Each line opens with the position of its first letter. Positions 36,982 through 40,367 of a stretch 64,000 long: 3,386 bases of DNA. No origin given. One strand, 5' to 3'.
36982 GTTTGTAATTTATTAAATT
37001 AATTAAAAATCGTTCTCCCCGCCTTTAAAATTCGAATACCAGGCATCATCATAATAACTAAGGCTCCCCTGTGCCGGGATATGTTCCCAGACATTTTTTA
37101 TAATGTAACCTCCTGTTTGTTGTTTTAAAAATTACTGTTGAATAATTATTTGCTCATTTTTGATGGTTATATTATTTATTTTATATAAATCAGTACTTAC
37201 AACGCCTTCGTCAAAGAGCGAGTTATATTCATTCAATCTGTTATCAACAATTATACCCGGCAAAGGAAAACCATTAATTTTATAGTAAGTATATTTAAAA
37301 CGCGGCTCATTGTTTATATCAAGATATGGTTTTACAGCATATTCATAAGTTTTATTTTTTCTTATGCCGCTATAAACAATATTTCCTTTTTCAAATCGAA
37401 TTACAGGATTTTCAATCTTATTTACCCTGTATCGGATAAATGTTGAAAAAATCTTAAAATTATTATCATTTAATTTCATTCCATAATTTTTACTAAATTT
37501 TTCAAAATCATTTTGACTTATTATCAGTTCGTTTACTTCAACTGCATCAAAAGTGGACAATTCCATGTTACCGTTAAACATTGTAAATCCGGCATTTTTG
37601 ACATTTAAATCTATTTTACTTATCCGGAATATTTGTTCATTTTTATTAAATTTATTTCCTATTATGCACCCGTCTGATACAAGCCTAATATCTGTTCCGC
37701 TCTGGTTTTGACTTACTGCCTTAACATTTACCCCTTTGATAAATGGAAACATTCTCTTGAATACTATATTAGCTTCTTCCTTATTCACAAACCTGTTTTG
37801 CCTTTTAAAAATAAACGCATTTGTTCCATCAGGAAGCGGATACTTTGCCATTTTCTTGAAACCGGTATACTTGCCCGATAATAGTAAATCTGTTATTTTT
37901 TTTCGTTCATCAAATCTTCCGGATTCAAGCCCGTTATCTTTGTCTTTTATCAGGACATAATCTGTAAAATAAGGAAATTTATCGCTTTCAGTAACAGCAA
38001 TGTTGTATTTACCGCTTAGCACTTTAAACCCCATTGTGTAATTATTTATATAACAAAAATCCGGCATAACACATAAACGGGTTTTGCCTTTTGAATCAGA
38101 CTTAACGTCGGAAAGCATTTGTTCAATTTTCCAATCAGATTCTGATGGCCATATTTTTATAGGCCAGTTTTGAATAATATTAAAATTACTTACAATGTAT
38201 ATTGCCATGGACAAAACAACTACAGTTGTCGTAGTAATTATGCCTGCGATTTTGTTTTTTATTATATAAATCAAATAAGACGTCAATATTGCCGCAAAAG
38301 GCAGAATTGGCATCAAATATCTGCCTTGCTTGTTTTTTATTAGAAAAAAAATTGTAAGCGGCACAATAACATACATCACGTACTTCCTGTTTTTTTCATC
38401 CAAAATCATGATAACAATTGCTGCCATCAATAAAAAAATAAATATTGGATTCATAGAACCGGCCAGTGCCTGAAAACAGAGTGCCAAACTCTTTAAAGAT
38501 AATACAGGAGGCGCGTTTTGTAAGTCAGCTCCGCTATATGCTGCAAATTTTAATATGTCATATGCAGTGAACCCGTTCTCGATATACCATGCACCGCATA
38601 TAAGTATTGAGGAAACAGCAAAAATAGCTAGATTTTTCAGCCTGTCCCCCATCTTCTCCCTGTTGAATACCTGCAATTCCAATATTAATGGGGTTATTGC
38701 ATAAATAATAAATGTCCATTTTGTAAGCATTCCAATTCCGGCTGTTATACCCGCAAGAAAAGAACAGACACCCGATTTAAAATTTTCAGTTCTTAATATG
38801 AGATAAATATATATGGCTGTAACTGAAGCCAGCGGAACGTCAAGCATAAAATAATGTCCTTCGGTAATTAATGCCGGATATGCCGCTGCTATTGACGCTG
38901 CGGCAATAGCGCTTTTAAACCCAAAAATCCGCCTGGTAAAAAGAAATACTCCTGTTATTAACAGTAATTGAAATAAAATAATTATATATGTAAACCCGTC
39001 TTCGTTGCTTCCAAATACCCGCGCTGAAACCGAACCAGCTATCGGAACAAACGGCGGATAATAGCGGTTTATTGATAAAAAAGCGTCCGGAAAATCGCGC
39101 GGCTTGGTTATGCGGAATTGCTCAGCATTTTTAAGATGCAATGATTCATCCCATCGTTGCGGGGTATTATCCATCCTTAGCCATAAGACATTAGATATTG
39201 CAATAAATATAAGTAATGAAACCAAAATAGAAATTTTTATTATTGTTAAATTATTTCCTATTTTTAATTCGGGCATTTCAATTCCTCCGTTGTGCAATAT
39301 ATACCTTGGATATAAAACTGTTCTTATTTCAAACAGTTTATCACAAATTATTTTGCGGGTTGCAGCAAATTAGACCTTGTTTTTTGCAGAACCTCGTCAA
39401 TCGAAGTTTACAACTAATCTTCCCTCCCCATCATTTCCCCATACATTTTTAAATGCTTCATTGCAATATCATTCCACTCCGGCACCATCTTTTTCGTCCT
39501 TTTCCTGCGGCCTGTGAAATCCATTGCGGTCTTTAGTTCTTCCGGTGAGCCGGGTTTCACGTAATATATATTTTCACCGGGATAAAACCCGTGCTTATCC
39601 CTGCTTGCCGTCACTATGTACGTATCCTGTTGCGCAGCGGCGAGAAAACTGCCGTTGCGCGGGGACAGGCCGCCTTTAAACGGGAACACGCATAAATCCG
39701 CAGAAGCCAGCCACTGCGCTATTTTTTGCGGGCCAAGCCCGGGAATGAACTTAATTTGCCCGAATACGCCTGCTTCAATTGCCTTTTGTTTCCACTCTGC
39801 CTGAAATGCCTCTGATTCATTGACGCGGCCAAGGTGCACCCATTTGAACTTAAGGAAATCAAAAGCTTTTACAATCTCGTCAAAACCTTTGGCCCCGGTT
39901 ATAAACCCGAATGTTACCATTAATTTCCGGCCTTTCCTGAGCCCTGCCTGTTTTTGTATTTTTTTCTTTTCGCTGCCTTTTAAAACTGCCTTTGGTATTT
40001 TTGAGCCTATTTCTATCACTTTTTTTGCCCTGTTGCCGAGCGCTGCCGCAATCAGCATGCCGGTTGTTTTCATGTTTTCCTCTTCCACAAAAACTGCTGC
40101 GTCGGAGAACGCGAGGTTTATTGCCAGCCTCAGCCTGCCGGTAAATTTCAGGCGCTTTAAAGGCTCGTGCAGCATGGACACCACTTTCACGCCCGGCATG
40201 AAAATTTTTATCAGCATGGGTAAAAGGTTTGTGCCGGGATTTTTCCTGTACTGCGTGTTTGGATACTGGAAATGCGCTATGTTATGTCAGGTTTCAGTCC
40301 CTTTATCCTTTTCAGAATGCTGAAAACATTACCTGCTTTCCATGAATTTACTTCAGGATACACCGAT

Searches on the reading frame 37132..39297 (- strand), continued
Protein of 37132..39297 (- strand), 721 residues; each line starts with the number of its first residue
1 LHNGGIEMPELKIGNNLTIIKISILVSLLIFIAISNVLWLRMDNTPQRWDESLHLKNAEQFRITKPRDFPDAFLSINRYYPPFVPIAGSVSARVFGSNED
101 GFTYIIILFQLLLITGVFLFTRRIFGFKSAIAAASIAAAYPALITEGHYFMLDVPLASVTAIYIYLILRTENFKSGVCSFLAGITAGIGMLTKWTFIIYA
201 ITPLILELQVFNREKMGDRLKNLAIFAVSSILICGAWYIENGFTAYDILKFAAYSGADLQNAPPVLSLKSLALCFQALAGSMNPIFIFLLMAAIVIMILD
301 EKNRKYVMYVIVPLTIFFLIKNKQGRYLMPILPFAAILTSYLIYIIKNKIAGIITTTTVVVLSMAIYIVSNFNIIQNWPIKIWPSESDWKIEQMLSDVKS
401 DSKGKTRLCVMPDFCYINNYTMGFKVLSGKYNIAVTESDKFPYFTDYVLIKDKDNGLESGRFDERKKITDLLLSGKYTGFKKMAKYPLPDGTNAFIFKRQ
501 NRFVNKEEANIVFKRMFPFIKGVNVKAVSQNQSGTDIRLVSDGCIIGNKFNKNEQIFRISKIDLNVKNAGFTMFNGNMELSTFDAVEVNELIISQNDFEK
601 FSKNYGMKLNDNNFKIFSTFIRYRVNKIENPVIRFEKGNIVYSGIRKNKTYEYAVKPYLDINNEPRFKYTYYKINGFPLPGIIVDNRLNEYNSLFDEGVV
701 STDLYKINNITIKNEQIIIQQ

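Call 68: find_encoding_contigs(protein=P0145, flank=10000, max_places=3)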
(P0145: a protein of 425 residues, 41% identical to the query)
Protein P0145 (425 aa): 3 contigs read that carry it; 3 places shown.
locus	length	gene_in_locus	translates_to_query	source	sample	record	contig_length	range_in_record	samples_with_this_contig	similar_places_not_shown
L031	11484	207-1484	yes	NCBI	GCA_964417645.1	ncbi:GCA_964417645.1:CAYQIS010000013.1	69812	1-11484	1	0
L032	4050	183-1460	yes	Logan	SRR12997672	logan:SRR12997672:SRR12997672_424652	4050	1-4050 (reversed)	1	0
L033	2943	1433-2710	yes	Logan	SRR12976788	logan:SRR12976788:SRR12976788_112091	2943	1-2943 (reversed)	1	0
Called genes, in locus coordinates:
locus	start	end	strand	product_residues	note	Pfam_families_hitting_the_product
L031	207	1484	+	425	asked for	PF04932:Wzy_C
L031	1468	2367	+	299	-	PF00535:Glycos_transf_2, PF13641:Glyco_tranf_2_3, PF13632:Glyco_trans_2_3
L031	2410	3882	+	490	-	PF01943:Polysacc_synt, PF13440:Polysacc_synt_3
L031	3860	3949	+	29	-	-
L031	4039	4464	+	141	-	PF01325:Fe_dep_repress, PF02742:Fe_dep_repr_C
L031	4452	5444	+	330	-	PF00535:Glycos_transf_2, PF10111:Glyco_tranf_2_2, PF13641:Glyco_tranf_2_3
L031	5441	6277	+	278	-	PF01531:Glyco_transf_11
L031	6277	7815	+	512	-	PF01943:Polysacc_synt (faint)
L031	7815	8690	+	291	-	PF01531:Glyco_transf_11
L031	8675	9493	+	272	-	PF03414:Glyco_transf_6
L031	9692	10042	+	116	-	PF00535:Glycos_transf_2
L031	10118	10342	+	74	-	-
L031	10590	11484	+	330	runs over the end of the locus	PF01370:Epimerase, PF04321:RmlD_sub_bind (weak), PF16363:GDP_Man_Dehyd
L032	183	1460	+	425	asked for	PF04932:Wzy_C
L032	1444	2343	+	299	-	PF00535:Glycos_transf_2, PF13641:Glyco_tranf_2_3, PF13632:Glyco_trans_2_3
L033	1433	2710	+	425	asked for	PF04932:Wzy_C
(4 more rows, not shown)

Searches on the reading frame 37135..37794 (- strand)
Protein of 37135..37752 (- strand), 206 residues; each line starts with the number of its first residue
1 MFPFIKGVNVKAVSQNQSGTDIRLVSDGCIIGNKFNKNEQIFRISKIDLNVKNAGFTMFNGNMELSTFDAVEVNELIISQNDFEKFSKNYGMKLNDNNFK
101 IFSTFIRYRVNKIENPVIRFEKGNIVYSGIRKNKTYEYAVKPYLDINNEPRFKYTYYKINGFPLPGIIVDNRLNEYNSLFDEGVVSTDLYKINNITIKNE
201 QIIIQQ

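Call 58: search_protein_families(library=pfam, proteins=[window:37135-37752:-], max_evalue=10)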
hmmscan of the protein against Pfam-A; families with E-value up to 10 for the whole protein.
seq(206 aa): 2 families
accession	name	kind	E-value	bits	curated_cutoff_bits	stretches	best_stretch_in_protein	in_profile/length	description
PF09966.14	DUF2200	-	0.0081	16.7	22.8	1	65-119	35-88/111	Uncharacterized protein conserved in bacteria (DUF2200)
PF17156.9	GAPES2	-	0.012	15.8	27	1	24-105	74-156/204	Gammaproteobacterial periplasmic sensor domain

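Call 72: search_protein_representatives(alignment_id=A5)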
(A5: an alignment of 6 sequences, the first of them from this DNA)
Query: 6 sequences, 217 profile positions. Proteins with E-value up to 0.001 (for the whole library): 214; up to 1e-10: 72; up to 1e-30: 18. The best 150 are listed.
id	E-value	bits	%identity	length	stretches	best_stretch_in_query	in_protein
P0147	1.3e-66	240.7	-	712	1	2-216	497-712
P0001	8.9e-66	238.0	-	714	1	5-217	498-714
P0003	3.5e-61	223.0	-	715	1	7-216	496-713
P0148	9.8e-59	215.0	-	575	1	4-215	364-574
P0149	1.3e-55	204.8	-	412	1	2-215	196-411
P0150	1.7e-43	165.2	-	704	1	3-216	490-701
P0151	3.9e-43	164.0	-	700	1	2-215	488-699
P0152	1.9e-42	161.8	-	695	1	7-215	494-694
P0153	6.9e-39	150.1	-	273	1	3-215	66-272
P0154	1.0e-37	146.3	-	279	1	4-215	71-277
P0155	2.0e-37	145.4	-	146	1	71-215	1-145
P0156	2.7e-34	135.1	-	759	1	11-216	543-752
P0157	4.7e-34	134.3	-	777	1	5-216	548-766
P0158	1.7e-33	132.5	-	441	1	11-215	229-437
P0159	2.8e-33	131.8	-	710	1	12-215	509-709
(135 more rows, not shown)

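Call 74: search_protein_families(library=pfam, alignment_id=A6, max_evalue=0.001)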
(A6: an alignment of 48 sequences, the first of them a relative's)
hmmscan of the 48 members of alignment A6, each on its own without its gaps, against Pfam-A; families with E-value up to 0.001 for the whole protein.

A. member 1, P0153 (273 aa): 0 families

B. families by the number of members that match (of 48 scanned): 4 families
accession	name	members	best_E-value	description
PF11209.13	LmeA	35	1.4e-24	LmeA-like phospholipid-binding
PF13231.12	PMT_2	10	1.4e-13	Dolichyl-phosphate-mannose-protein mannosyltransferase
PF02366.24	PMT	7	1e-11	Dolichyl-phosphate-mannose-protein mannosyltransferase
PF03901.23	Glyco_transf_22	2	0.00011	Alg9-like mannosyltransferase family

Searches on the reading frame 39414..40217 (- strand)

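Call 4: search_protein_families(library=pfam, proteins=[window:39414-40217:-], max_evalue=0.01)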
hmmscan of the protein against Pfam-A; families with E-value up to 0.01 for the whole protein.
window:39414-40217:- (267 aa): 2 families
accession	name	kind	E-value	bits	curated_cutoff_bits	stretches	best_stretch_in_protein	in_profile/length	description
PF13692.12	Glyco_trans_1_4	-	2.2e-06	28.4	27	1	99-232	3-136/142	Glycosyl transferases group 1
PF00534.26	Glycos_transf_1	-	0.00013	22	26.4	1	84-179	2-99/172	Glycosyl transferases group 1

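Call 10: search_protein_families(library=ncbifam, proteins=[window:39414-40217:-], max_evalue=0.01)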
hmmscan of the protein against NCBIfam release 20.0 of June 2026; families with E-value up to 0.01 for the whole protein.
window:39414-40217:- (267 aa): 1 family
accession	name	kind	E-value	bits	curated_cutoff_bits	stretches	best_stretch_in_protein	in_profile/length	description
NF047684.1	TeichurnBiosyTuaC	equivalog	9e-06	24.8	550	1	60-179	182-296/391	teichuronic acid biosynthesis protein TuaC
